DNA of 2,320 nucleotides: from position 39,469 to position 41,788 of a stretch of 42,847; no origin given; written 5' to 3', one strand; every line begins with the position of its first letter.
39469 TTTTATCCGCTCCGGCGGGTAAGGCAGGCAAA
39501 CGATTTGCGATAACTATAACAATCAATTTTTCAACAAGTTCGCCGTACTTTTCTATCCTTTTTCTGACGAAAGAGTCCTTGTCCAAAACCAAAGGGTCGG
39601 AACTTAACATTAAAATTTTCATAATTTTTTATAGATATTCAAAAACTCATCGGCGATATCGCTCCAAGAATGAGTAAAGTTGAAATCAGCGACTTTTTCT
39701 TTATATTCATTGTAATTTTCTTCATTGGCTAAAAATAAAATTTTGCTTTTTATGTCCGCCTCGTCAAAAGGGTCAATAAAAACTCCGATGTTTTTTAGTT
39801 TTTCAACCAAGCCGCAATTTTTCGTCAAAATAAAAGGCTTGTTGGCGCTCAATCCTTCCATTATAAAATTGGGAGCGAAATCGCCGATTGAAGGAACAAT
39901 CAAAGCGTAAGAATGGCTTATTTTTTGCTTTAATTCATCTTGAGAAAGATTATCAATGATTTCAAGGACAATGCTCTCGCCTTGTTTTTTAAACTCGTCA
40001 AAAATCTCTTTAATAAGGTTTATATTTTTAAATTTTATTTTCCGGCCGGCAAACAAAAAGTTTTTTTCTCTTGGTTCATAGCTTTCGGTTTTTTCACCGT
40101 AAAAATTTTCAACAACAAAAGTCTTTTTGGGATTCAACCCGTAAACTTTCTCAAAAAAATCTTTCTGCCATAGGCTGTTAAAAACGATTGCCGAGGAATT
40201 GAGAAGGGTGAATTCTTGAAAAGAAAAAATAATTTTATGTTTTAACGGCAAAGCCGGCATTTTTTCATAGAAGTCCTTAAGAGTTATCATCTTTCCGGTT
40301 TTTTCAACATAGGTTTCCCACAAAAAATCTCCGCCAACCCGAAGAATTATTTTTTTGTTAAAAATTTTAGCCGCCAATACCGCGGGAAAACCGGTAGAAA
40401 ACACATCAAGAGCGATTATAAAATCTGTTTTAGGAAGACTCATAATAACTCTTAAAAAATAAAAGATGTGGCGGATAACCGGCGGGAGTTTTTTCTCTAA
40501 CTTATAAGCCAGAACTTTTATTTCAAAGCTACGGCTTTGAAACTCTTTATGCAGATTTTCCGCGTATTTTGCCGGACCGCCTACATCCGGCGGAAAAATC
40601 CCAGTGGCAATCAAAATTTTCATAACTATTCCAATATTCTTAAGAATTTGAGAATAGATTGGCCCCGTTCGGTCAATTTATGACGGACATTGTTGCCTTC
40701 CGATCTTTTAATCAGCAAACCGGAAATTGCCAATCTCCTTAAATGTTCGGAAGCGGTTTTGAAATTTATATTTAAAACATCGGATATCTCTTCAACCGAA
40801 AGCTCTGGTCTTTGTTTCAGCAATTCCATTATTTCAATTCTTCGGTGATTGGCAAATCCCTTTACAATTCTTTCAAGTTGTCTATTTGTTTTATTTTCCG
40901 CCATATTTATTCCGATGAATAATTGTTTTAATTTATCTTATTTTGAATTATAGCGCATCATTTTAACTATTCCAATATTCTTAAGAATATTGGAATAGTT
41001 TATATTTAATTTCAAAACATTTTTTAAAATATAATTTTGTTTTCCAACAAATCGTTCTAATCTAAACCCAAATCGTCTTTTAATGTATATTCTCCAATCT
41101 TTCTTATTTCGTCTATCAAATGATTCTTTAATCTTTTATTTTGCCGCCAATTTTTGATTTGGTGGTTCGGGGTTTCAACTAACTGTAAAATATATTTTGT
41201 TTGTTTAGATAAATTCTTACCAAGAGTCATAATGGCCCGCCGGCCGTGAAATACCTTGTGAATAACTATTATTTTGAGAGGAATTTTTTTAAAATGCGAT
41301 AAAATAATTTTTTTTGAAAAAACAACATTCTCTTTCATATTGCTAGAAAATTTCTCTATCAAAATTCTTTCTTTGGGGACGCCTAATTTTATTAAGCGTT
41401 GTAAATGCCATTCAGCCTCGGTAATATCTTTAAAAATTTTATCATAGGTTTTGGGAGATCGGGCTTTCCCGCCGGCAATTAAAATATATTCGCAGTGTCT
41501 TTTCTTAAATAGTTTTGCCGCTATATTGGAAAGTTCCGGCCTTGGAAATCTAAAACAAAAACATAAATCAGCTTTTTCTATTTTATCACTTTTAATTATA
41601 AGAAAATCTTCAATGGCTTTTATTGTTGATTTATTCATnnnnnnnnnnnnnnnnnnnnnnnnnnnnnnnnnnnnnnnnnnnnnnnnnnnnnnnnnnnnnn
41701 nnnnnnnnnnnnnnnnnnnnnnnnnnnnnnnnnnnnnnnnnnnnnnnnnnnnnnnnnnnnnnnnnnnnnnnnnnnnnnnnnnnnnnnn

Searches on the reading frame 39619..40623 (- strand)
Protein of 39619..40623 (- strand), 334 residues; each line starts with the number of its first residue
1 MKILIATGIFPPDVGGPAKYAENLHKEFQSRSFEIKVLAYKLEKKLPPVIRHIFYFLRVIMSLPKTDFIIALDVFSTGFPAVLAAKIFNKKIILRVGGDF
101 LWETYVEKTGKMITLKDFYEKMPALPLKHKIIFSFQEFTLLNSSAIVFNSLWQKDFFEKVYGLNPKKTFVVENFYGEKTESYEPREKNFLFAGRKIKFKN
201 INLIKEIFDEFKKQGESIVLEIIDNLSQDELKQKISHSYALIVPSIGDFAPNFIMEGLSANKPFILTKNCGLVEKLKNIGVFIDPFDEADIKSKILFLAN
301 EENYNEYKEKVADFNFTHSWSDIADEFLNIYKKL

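Call 11: search_protein_families(library=pfam, proteins=[window:39619-40623:-], max_evalue=0.01)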
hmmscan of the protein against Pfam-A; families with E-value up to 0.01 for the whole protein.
window:39619-40623:- (334 aa): 3 families
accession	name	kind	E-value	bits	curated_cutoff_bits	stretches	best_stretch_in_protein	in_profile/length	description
PF00534.26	Glycos_transf_1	-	1.5e-06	28.3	26.4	1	226-306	81-164/172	Glycosyl transferases group 1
PF13439.12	Glyco_transf_4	-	5.4e-05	23.7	28.5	1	14-173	1-164/170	Glycosyltransferase Family 4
PF13692.12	Glyco_trans_1_4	-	0.00056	20.6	27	1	226-299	67-140/142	Glycosyl transferases group 1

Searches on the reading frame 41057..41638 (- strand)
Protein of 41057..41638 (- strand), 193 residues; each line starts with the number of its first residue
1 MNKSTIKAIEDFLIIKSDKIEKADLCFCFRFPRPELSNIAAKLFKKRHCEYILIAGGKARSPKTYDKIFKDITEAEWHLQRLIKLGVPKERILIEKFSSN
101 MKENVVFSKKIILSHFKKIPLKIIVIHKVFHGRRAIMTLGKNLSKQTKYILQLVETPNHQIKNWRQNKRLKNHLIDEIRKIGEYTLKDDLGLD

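Call 19: search_protein_families(library=pfam, proteins=[window:41057-41638:-], max_evalue=0.0001)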
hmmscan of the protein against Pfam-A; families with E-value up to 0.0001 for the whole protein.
window:41057-41638:- (193 aa): 1 family
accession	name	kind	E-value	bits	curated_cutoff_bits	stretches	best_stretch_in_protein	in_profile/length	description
PF02698.23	DUF218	-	3.5e-12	46.8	27.6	1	40-144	20-104/133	DUF218 domain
